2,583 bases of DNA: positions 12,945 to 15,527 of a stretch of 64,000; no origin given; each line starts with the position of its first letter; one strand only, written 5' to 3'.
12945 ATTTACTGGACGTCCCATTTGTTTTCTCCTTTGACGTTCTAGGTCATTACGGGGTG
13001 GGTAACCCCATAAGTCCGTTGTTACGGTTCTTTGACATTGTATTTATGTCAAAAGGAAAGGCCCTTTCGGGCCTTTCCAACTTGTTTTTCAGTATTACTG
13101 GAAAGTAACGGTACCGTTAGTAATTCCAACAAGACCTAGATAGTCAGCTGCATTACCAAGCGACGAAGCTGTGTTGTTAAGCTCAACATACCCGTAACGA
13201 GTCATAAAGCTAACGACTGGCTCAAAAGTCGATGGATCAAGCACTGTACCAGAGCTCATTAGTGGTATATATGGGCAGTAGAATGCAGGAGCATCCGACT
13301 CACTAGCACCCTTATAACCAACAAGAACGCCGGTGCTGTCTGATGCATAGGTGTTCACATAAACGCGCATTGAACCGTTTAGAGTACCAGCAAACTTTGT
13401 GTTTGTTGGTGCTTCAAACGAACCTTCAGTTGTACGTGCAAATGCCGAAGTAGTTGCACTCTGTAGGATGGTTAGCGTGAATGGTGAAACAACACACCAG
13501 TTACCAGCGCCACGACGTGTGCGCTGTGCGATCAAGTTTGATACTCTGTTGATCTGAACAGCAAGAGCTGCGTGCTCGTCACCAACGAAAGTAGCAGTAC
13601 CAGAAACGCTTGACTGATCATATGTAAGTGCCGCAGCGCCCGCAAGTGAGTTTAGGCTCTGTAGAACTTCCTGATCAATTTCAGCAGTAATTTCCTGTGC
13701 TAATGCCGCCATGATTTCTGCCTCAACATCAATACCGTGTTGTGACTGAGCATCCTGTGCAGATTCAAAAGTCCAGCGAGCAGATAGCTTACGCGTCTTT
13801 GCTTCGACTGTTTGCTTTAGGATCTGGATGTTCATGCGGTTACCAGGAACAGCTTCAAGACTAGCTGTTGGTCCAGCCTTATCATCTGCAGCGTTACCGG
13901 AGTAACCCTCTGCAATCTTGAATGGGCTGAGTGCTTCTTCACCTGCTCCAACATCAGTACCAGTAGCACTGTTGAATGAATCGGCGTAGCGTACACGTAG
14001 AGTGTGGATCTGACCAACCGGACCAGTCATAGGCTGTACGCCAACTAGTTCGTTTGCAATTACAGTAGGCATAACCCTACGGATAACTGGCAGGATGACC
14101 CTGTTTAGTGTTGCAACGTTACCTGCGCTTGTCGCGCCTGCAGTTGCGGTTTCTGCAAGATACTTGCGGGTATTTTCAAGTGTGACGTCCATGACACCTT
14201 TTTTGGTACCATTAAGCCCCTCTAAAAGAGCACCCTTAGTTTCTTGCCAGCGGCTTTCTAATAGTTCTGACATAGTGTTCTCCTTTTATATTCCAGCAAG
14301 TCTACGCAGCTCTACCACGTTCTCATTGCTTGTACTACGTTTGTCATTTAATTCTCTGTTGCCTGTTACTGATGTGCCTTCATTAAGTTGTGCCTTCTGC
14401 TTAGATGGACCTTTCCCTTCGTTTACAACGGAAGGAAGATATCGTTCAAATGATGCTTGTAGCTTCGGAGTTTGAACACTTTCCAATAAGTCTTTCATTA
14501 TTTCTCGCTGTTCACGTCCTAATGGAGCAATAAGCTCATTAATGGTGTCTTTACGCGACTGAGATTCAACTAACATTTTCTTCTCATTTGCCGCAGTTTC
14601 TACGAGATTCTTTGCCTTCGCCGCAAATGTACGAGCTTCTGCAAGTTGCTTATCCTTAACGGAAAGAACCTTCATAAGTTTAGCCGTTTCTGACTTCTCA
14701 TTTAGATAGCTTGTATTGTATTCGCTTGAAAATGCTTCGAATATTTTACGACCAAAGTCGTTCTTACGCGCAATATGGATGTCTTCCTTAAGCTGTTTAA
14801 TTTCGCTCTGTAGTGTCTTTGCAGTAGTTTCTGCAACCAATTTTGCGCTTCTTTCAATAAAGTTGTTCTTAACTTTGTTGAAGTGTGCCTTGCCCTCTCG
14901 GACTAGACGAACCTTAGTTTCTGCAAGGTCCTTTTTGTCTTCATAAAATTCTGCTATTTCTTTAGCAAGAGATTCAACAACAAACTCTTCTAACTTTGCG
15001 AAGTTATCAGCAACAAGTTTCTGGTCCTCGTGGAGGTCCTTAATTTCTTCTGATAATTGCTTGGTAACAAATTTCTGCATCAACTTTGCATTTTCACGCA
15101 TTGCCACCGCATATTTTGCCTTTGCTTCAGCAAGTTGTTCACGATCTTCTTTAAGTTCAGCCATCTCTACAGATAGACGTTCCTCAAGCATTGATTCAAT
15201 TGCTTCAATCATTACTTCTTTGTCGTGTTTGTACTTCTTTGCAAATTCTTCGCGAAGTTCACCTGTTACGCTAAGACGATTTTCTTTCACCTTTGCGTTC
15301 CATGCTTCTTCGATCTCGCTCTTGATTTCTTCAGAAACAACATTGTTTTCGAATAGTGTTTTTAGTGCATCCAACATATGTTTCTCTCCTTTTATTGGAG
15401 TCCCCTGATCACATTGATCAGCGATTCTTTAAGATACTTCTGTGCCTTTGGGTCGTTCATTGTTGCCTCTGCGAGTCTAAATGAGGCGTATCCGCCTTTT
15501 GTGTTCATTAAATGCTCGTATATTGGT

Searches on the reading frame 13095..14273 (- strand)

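Call 44: search_protein_families(library=phrogs, proteins=[window:13095-14273:-], max_evalue=0.00001)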
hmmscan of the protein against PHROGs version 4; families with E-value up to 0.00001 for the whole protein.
window:13095-14273:- (392 aa): 2 families
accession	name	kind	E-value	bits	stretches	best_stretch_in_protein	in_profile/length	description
phrog_138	-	head and packaging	3.2e-101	340.6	1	3-370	4-413/444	major head protein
phrog_1014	-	unknown function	1.5e-07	31.4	1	147-305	322-479/567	-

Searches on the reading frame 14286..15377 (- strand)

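Call 44: search_protein_families(library=phrogs, proteins=[window:14286-15377:-], max_evalue=0.00001)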
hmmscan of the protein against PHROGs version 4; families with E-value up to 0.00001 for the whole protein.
window:14286-15377:- (363 aa): 1 family
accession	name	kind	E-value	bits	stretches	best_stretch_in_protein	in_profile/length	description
phrog_10922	-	unknown function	1.8e-80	271.7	1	5-354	4-356/375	-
